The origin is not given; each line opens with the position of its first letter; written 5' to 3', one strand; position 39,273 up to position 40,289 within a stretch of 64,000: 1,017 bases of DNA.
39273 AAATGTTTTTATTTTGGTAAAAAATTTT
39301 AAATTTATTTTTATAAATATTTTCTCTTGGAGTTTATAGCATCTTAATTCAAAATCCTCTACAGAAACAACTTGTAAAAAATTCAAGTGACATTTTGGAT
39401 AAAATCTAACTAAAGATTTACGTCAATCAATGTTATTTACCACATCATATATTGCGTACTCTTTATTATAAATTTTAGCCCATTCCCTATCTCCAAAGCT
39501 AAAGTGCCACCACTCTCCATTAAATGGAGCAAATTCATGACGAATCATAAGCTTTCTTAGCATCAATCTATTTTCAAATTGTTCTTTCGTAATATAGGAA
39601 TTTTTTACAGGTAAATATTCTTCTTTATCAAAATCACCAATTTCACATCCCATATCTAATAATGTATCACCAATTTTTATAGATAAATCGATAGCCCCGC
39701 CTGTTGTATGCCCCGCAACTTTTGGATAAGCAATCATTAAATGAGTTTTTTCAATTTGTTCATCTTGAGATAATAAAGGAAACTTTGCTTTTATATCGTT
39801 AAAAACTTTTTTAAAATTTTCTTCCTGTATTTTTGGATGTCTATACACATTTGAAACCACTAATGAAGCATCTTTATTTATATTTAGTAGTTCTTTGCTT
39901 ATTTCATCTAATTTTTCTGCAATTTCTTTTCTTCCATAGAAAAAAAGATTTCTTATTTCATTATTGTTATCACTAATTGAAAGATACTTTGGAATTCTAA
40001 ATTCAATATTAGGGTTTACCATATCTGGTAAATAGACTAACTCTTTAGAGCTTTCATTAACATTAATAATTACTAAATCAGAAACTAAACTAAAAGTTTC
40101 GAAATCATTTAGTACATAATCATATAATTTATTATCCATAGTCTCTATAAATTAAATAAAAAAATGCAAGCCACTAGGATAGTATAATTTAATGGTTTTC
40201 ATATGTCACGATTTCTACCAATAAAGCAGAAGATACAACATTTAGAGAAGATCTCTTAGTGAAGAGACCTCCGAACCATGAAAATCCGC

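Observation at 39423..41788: GC-elevated triad of DapF-like epimerase, GNAT acetyltransferase and VanX-like D,D-dipeptidase embedded between the RiPP-like modules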

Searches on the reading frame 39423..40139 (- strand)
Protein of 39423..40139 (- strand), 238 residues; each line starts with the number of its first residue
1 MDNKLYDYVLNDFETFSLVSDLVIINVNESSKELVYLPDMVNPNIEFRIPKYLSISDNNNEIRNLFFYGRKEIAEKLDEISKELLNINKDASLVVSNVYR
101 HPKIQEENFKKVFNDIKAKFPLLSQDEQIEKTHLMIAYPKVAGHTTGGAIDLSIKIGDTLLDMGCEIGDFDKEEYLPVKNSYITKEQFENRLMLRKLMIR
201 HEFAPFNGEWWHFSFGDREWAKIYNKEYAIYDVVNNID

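Call 3: search_protein_families(library=pfam, proteins=[window:39423-40139:-], max_evalue=0.1)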
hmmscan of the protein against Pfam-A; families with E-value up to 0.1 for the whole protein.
window:39423-40139:- (238 aa): 2 families
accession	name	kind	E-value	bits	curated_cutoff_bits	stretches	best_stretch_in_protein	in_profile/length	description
PF01427.22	Peptidase_M15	-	7.3e-14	52.4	27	1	92-228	62-193/199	D-ala-D-ala dipeptidase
PF02557.22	VanY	-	0.015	15.5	25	1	70-155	5-77/132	D-alanyl-D-alanine carboxypeptidase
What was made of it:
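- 39423..40139 (-): VanX-like zinc peptidase, M15 family (PF01427); no signal peptide is evident in the N-terminal sequence (no predictor was run). Pfam Peptidase_M15 52.4 bits against a cutoff of 27 (call 3).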

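Call 4: search_protein_families(library=ncbifam, proteins=[window:39423-40139:-], max_evalue=0.1)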
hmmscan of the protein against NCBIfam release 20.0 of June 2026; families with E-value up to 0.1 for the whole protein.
window:39423-40139:- (238 aa): 4 families
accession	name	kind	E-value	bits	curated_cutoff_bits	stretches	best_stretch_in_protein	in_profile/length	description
NF033115.1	dipept_VanX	equivalog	1.9e-09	37.7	320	1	119-224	93-194/199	D-Ala-D-Ala dipeptidase VanX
NF007557.0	PRK10178.1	equivalog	9.8e-09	35.1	176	1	142-217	96-170/188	D-alanyl-D-alanine dipeptidase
TIGR02699.1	archaeo_AfpA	hypoth_equivalog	0.0055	16.3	192.45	1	85-162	33-105/174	archaeoflavoprotein AfpA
NF000380.1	vanXY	equivalog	0.033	13.7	250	1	72-222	35-163/179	D,D-carboxypeptidase/D,D-dipeptidase VanXY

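Call 28: find_homologous_proteins(query=window:39423-40139:-)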
Query window:39423-40139:- (238 aa): 86 proteins with E <= 0.001 among 698 candidates.
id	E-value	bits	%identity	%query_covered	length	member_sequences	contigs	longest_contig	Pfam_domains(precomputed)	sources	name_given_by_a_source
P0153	1.1e-154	531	100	100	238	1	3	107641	PF01427.23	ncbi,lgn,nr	ncbi:MAG: M15 family metallopeptidase [Bdellovibrionota bacterium]|nr:M15 family metallopeptidase [P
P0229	2.6e-154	530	100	100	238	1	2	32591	PF01427.23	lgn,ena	-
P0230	9.3e-154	528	99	100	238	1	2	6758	PF01427.23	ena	-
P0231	2.4e-153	527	99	100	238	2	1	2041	PF01427.23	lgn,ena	-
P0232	2.6e-153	527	99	100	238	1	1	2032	PF01427.23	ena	-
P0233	4.1e-153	526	99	100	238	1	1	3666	PF01427.23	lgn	-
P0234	4.3e-153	526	99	100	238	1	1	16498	PF01427.23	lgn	-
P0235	5.5e-153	525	99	100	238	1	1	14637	PF01427.23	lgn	-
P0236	6.2e-153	525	99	100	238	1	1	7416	PF01427.23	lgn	-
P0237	1.6e-152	524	99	100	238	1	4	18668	PF01427.23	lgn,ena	-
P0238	2.5e-152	523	99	100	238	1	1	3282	PF01427.23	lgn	-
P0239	3.0e-152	523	98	100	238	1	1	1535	PF01427.23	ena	-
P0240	3.1e-152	523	98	100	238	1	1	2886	PF01427.23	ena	-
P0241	4.1e-152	523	98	100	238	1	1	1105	PF01427.23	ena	-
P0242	4.1e-152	523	98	100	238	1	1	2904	PF01427.23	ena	-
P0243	4.2e-152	523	98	100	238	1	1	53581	PF01427.23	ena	-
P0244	8.5e-152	522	98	100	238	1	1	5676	PF01427.23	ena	-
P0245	5.8e-147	506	95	100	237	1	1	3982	PF01427.23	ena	-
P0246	1.3e-133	462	85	100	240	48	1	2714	PF01427.23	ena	-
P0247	2.7e-114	399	73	99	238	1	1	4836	PF01427.23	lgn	-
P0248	1.7e-98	347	68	94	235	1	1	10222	PF01427.23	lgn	-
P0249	6.2e-81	290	91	58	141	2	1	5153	PF01427.23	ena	-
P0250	1.6e-75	272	56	95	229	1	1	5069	PF01427.23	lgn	-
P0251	1.0e-72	263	55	95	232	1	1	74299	PF01427.23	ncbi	ncbi:MAG: M15 family metallopeptidase [Bdellovibrionota bacterium]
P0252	1.5e-58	216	48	94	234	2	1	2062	PF01427.23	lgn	-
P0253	2.6e-42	163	47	71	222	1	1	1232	PF01427.23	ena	-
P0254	2.2e-41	160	46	71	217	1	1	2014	PF01427.23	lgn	-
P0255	1.5e-39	154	42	89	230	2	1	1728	PF01427.23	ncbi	-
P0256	4.7e-39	153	48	69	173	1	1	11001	PF01427.23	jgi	-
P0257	2.3e-38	150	39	95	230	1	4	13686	PF01427.23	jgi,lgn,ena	-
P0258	3.5e-38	150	40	89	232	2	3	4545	PF01427.23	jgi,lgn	jgi:D-alanyl-D-alanine dipeptidase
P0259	4.5e-38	149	40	91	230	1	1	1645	PF01427.23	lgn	-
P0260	1.2e-37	148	39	89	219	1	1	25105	PF01427.23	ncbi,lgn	-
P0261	1.9e-37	147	39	91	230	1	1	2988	PF02557.23,PF01427.23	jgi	jgi:D-alanyl-D-alanine dipeptidase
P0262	1.2e-36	145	47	69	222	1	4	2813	PF01427.23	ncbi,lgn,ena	-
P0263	1.4e-36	145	48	68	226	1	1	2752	PF01427.23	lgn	-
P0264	2.3e-36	144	42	70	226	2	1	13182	PF01427.23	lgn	-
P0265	2.3e-35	141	42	75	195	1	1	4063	PF02557.23,PF01427.23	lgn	-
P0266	3.7e-35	140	42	68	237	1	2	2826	PF01427.23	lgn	-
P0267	1.8e-34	138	46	71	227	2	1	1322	PF02557.23,PF01427.23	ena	-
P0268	2.3e-34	137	39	90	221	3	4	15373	PF01427.23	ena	-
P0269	3.7e-34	137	37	91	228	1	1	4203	PF01427.23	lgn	-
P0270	4.3e-34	136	44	71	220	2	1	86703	PF01427.23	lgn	-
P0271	5.3e-34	136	35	95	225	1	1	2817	PF01427.23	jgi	jgi:D-alanyl-D-alanine dipeptidase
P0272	1.2e-33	135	41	89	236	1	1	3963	PF01427.23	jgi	jgi:zinc D-Ala-D-Ala dipeptidase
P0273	1.8e-33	134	39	88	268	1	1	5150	PF01427.23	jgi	-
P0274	2.3e-33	134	43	70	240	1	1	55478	PF01427.23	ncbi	-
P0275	3.7e-33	133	42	74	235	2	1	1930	PF02557.23,PF01427.23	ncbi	-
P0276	2.2e-32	131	38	91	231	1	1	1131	PF01427.23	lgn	-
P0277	5.1e-32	130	35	91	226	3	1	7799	PF02557.23,PF01427.23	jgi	-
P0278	6.2e-32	129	44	69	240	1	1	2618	PF01427.23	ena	-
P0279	1.0e-31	129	44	64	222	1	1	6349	PF01427.23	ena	-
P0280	1.0e-31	129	42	66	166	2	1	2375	PF01427.23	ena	-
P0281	1.0e-31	129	36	90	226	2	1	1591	PF01427.23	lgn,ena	-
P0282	1.3e-31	128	38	91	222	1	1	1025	PF01427.23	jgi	jgi:zinc D-Ala-D-Ala dipeptidase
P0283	1.5e-31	128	40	70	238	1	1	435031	PF01427.23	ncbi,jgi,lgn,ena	jgi:D-alanyl-D-alanine dipeptidase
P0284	1.6e-31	128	43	70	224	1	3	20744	PF02557.23,PF01427.23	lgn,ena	-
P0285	1.6e-31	128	37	90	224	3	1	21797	PF02557.23,PF01427.23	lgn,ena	-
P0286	2.4e-30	124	36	86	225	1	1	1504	PF01427.23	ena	-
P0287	3.0e-30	124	43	70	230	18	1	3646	PF01427.23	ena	-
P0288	8.2e-30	122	38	89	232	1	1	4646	PF02557.23,PF01427.23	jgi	jgi:zinc D-Ala-D-Ala dipeptidase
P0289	8.6e-30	122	37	77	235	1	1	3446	PF01427.23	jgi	-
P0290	9.7e-30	122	39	90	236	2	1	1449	PF02557.23,PF01427.23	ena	-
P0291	2.4e-29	121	40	69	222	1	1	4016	PF01427.23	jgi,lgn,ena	-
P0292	4.6e-29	120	40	70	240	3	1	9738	PF01427.23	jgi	jgi:D-alanyl-D-alanine dipeptidase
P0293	1.1e-28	119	38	89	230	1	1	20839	PF02557.23,PF01427.23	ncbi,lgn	-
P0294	3.0e-28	117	37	89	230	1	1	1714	PF02557.23,PF01427.23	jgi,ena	-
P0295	4.0e-28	117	47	54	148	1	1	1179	PF01427.23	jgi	jgi:D-alanyl-D-alanine dipeptidase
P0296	7.6e-28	116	35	95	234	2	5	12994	PF02557.23,PF01427.23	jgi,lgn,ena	-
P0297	2.1e-27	114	36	84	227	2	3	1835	PF01427.23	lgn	-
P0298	2.8e-27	114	36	91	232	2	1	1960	PF01427.23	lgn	-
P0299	5.6e-27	113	44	54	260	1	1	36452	PF02557.23,PF01427.23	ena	-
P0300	3.0e-25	107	42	68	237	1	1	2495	PF01427.23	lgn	-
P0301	4.1e-25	107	50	42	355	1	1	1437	PF01509.24,PF16198.11,PF01427.23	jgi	-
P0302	6.7e-25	106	41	70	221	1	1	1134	PF02557.23,PF01427.23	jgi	jgi:zinc D-Ala-D-Ala dipeptidase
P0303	1.5e-24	105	32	97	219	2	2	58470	PF01427.23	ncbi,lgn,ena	-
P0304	3.4e-23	101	39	68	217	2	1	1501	PF01427.23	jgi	jgi:D-alanyl-D-alanine dipeptidase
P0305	3.1e-22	98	39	69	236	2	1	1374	PF01427.23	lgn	-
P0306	3.6e-22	97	32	94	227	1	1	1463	PF01427.23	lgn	-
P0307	9.9e-22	96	40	56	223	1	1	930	PF01427.23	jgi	jgi:D-alanyl-D-alanine dipeptidase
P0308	2.8e-21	94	39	68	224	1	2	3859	PF02557.23,PF01427.23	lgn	-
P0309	1.3e-20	92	32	81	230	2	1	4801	PF01427.23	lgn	-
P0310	1.5e-19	89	34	82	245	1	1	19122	PF01427.23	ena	-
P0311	2.0e-17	82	29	85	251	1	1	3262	PF01427.23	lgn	-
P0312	1.1e-15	76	30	88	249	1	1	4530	PF01427.23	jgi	jgi:zinc D-Ala-D-Ala dipeptidase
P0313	8.9e-13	67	30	89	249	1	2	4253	PF01427.23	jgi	jgi:zinc D-Ala-D-Ala dipeptidase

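Call 30: find_encoding_contigs(protein=P0248, flank=10000, max_places=2)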
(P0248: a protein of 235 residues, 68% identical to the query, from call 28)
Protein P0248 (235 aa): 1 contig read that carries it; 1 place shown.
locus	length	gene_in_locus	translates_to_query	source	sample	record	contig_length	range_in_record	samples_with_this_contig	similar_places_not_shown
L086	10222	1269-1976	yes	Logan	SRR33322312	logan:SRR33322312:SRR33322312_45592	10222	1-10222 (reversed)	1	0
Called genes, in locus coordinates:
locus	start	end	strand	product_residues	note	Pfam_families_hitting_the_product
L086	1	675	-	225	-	?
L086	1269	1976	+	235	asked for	PF01427:Peptidase_M15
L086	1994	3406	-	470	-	PF01551:Peptidase_M23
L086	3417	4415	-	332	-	PF04542:Sigma70_r2, PF04545:Sigma70_r4 (weak)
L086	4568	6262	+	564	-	PF05157:MshEN, PF00437:T2SSE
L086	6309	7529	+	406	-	PF28597:T2SSF_N, PF00482:T2SSF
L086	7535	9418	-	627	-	PF00512:HisKA, PF02518:HATPase_c, PF13589:HATPase_c_3 (faint), PF00072:Response_reg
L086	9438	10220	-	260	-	?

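Call 31: find_encoding_contigs(protein=P0247, flank=10000, max_places=2)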
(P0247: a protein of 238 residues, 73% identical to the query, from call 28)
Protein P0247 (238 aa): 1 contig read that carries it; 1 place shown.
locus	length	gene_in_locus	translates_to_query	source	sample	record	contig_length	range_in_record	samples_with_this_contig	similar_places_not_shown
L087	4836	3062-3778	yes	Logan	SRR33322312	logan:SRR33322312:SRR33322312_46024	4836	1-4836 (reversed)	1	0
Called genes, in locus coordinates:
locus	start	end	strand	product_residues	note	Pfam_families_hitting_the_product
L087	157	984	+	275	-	PF01148:CTP_transf_1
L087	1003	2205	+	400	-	PF02163:Peptidase_M50, PF00595:PDZ (weak), PF13180:PDZ_2 (weak), PF17820:PDZ_6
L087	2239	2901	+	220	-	PF00814:TsaD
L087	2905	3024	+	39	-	-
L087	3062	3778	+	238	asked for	PF01427:Peptidase_M15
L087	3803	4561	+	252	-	PF01433:Peptidase_M1 (weak), PF13485:Peptidase_MA_2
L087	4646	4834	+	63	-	?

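Call 32: find_encoding_contigs(protein=P0250, flank=10000, max_places=2)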
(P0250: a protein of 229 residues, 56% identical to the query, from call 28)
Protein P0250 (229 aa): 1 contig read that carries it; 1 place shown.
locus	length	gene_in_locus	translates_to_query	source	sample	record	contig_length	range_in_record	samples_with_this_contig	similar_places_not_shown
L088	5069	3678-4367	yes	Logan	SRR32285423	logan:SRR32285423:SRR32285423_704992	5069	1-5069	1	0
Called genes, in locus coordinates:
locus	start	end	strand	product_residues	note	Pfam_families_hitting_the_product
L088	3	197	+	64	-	?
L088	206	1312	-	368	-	PF01757:Acyl_transf_3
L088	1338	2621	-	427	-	PF00152:tRNA-synt_2 (faint), PF13393:tRNA-synt_His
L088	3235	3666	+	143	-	PF26317:CntK_N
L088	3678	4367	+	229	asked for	PF01427:Peptidase_M15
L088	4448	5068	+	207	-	?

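Call 54: search_protein_families(library=padloc, proteins=[window:39423-40139:-], max_evalue=0.01)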
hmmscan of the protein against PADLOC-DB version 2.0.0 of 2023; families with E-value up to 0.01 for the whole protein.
window:39423-40139:- (238 aa): 2 families
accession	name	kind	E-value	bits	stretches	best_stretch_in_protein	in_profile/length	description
PDLC02000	Effector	-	0.0027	14.6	1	70-152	413-491/524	SAVED1--SAVED_HNH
PDLC00738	Effector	-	0.0028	14.4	1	73-152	420-496/529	Endonuclease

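Call 55: search_protein_families(library=ncbifam, proteins=[L088:1338-2621:-], max_evalue=0.00001)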
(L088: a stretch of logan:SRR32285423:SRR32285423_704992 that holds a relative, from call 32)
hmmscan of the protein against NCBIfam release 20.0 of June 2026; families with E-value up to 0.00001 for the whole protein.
L088:1338-2621:- (427 aa): 20 families
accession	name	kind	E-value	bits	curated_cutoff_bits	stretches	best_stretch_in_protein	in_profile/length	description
TIGR00442.1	hisS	equivalog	1.1e-89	301.2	286.75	1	14-419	2-376/406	histidine--tRNA ligase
NF009085.0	PRK12420.1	equivalog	5.9e-65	220.2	540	1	14-417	6-387/426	histidine--tRNA ligase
TIGR00443.1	hisZ_biosyn_reg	equivalog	2.5e-49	168.1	271.65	1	20-353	2-313/314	ATP phosphoribosyltransferase regulatory subunit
NF008941.0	PRK12292.2-4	equivalog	1.6e-40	139.2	447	1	16-410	11-371/393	ATP phosphoribosyltransferase regulatory subunit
NF008940.0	PRK12292.2-3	equivalog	4.9e-26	91.4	450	1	12-400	3-365/404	ATP phosphoribosyltransferase regulatory subunit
NF008936.0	PRK12292.1-3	equivalog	4.6e-25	88.3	492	1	15-405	8-376/406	ATP phosphoribosyltransferase regulatory subunit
NF008939.0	PRK12292.2-1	equivalog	5e-24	84.8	335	1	13-403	4-368/391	ATP phosphoribosyltransferase regulatory subunit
NF008942.0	PRK12292.2-5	equivalog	2.3e-21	75.9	643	1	14-407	10-378/434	ATP phosphoribosyltransferase regulatory subunit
NF008938.0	PRK12292.1-6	equivalog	7.7e-20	71.1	833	1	16-399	10-366/420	ATP phosphoribosyltransferase regulatory subunit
NF008935.0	PRK12292.1-1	equivalog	3.4e-19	69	350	1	17-404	9-357/382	ATP phosphoribosyltransferase regulatory subunit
NF009086.0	PRK12421.1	equivalog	3.8e-18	65.6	318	1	17-407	12-368/389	ATP phosphoribosyltransferase regulatory subunit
NF008953.0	PRK12295.1-6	equivalog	6.6e-16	58.2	384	1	286-350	307-377/384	ATP phosphoribosyltransferase regulatory subunit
NF008945.0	PRK12292.3-3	equivalog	7.5e-13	48.3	409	1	21-357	9-308/368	ATP phosphoribosyltransferase regulatory subunit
NF008937.0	PRK12292.1-4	equivalog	8.6e-13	47.9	693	1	17-397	12-360/395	ATP phosphoribosyltransferase regulatory subunit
NF008943.0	PRK12292.3-1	equivalog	3.3e-12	46.2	690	1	16-353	28-331/403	ATP phosphoribosyltransferase regulatory subunit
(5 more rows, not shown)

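Call 56: search_solved_structures(query=window:39423-40139:-, max_evalue=0.01, show_alignments=3)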
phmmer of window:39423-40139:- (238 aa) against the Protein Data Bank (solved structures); distinct sequences matched with E-value up to 0.01: 1.
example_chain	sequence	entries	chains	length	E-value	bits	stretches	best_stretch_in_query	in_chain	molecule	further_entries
1r44_A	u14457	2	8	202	7.2e-06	29.2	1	119-223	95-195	D-alanyl-D-alanine dipeptidase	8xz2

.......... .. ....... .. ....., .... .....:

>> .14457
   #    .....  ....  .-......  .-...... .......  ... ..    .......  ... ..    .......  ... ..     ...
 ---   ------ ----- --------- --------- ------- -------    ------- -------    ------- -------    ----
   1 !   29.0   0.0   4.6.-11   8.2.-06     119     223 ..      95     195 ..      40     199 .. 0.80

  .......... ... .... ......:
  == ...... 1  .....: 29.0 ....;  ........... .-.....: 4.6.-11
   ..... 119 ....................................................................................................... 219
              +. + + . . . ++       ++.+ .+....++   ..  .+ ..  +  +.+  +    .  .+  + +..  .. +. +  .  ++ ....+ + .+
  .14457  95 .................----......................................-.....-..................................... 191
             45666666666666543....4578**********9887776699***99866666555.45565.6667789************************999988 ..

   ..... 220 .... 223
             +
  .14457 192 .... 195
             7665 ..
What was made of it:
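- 39684..39716 (-): M15 motif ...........: zinc ligands His144 and Asp151. Aligned to VanX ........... (call 56).
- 39501..39518 (-): M15 motif GEWWHF: catalytic Glu209 and zinc ligand His212. Aligned to VanX LEWWHY (call 56).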

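Call 74: predict_structure(alignment_id=A5)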
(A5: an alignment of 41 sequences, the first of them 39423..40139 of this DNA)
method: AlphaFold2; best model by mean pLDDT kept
length: 238 residues; sequences in the alignment: 41
mean_pLDDT: 94.3   pTM: 0.91
mean pLDDT of the five models: 94.3, 93.5, 93.5, 93.5, 92.6
residues with pLDDT >= 90: 208; 70-90: 23; 50-70: 7; < 50: 0
segments of 3 or more residues with pLDDT < 50: none
pLDDT, mean of each block of 10 residues (from residue 1): 92 96 96 95 93 69 88 98 97 97 94 96 98 94 97 98 94 93 98 98 97 98 98 87
secondary structure, 60 per line:
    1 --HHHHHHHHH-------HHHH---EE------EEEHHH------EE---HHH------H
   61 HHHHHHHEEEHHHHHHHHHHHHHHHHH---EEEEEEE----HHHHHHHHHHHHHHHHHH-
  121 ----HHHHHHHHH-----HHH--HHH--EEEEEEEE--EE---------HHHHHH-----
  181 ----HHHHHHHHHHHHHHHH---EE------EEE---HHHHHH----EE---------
elements in order: H3-11 H19-22 E34-36 H60-67 E68-70 H71-87 E91-97 H102-119 H125-133 E149-156 H170-175 H185-200 E212-214 H218-223
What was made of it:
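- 39423..40139 (-): AF2 model pLDDT 94.3 (call 74).
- On VanX/DdpX D-Ala-D-Ala dipeptidase (Pfam PF01427, MEROPS M15D): The AF2 model has pLDDT 94.3 (call 74).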
